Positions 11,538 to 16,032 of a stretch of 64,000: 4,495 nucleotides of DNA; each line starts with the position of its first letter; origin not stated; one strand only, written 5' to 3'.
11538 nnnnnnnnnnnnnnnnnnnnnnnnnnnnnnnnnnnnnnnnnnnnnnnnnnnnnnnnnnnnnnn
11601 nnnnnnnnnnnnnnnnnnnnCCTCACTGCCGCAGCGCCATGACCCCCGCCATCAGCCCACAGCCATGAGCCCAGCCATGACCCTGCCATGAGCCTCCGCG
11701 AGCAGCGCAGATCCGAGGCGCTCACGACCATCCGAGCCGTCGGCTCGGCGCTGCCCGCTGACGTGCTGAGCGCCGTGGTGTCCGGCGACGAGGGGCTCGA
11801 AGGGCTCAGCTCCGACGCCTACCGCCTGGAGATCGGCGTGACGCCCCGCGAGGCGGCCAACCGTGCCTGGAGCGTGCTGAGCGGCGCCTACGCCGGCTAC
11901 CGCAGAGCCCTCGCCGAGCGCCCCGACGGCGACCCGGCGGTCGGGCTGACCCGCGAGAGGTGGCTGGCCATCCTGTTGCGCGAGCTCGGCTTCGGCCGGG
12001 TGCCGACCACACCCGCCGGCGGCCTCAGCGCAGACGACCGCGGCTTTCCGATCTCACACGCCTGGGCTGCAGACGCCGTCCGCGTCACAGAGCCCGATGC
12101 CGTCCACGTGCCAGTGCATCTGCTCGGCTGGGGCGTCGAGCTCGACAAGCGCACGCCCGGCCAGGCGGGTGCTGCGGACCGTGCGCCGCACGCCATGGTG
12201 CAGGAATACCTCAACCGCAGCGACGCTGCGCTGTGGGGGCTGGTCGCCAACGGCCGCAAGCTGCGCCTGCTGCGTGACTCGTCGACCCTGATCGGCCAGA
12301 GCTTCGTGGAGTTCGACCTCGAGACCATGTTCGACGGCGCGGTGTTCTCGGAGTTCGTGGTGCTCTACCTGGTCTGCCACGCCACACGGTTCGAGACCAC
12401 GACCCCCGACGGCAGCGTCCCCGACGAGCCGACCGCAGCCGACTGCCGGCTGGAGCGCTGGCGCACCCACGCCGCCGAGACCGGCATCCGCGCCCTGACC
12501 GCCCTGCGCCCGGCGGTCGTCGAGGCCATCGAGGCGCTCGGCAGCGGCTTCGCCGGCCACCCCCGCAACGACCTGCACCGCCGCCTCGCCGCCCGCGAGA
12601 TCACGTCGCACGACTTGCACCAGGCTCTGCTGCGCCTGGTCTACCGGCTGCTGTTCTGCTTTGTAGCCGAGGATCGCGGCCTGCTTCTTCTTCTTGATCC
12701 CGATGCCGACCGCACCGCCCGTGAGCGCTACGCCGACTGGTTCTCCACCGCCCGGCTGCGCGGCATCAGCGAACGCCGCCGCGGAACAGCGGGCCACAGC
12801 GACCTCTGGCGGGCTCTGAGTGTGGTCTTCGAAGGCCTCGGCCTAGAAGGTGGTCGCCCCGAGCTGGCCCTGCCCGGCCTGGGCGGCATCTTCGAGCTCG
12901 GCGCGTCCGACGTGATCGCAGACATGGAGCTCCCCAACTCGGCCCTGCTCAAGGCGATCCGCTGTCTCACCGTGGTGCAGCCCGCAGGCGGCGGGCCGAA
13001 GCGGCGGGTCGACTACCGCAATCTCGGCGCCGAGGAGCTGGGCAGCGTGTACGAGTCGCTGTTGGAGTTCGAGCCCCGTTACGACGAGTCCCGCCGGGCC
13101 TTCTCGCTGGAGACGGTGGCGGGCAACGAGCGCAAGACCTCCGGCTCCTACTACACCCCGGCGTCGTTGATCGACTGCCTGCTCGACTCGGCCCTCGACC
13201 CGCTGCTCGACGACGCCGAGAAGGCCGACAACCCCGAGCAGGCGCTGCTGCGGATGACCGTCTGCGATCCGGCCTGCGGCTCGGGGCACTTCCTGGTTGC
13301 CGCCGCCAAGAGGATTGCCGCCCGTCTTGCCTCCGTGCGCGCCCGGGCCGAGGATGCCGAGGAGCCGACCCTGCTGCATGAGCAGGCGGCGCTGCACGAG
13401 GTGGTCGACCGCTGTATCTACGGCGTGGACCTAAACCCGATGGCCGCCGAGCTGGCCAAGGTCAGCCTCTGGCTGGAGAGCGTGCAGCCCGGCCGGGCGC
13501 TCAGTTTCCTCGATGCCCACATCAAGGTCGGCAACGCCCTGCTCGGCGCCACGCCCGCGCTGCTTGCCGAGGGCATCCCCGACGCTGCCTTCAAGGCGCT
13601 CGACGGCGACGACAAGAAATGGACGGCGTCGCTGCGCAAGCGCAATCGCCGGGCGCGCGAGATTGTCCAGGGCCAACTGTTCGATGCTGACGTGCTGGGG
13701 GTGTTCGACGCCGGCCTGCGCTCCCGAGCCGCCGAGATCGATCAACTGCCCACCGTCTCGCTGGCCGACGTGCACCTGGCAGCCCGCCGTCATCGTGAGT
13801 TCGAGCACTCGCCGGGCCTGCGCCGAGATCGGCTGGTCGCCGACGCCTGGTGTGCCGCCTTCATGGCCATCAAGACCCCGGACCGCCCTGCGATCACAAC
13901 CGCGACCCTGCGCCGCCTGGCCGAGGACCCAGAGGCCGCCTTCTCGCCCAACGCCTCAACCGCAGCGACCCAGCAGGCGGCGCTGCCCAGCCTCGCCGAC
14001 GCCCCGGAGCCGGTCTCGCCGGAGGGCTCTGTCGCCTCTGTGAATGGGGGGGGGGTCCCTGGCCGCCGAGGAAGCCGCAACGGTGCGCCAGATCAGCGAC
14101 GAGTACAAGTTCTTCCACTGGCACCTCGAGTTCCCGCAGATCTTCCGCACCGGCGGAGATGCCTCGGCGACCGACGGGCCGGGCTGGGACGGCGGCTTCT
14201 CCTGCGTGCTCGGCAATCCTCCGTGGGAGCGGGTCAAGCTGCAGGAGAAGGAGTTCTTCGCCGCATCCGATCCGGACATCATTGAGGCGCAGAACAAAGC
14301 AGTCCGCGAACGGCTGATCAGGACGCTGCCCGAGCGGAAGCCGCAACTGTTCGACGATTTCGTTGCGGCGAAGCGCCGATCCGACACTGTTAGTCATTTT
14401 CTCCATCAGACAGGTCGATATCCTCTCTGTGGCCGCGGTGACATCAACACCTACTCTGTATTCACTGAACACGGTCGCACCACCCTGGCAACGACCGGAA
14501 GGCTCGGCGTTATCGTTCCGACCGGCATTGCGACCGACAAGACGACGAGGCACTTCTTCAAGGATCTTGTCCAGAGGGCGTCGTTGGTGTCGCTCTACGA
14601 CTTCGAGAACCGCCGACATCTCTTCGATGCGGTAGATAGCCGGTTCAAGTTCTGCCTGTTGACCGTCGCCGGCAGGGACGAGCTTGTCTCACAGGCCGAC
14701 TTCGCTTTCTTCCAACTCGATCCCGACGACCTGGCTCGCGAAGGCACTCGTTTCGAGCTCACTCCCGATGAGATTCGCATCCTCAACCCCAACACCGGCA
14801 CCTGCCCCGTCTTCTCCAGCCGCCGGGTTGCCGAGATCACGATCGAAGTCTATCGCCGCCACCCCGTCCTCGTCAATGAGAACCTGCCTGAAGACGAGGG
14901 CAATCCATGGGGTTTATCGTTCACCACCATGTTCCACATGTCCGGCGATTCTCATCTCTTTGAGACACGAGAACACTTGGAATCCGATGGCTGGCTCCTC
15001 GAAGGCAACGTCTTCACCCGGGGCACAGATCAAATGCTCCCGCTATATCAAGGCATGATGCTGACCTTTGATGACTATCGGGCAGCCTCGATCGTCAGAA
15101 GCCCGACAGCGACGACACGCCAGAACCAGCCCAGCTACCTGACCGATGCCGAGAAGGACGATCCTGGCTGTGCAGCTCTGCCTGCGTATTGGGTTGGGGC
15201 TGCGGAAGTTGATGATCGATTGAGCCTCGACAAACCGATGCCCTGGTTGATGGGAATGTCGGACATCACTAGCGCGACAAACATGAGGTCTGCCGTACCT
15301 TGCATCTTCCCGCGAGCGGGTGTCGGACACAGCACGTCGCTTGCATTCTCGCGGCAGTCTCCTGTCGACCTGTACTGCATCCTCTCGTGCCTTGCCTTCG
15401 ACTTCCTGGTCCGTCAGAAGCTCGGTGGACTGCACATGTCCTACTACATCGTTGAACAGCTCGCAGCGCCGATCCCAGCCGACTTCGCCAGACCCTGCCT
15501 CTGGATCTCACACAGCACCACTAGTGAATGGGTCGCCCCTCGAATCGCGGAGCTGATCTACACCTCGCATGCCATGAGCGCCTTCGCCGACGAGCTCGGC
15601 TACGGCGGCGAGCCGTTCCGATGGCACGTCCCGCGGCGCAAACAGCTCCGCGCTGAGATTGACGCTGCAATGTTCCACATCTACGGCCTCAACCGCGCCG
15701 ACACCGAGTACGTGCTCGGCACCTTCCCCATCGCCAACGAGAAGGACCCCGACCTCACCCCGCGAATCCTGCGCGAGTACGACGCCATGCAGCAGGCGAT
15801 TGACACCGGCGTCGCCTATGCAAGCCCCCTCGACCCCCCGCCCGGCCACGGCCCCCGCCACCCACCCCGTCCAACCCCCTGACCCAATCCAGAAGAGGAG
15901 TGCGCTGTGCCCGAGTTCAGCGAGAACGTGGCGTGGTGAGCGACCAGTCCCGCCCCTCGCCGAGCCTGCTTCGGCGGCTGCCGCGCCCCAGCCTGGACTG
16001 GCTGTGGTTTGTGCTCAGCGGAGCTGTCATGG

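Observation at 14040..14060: Poly-G tract splits the methyltransferase exactly between catalytic motif I and motif IV - candidate phase-variation switch (currently OFF) or homopolymer sequencing error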

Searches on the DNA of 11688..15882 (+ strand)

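Call 10: search_dna_similar(query=window:11688-15882:+, collection=plasmids, mode=near)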
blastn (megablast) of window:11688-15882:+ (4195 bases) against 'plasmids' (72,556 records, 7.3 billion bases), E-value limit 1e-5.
Records with a match: 3; places in all: 3; records where one place covers at least 80% of the query: 0.
Best place of each record, by identity: 90-95% 2; 60-80% 1.
By first word of the organism name: Rhodococcus 1; Sphingomonas 1; Sphingobium 1.
By predicted mobility (MOB-suite, as given by PLSDB): conjugative 2; non-mobilizable 1.
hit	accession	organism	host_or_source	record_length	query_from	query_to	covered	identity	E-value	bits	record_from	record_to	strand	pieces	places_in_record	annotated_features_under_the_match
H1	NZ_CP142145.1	Rhodococcus sp. PD04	mixed culture,Industrial wastewater ...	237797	1432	1937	12%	72.0%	6e-26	128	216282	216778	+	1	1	DNA methyltransferase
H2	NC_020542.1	Sphingomonas sp. MM-1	-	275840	1579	1620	1%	92.9%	6e-6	62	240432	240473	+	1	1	N-6 DNA methylase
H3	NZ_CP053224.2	Sphingobium sp. RSMS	whole organism,Storage tank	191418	1579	1620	1%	92.9%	6e-6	62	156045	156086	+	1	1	N-6 DNA methylase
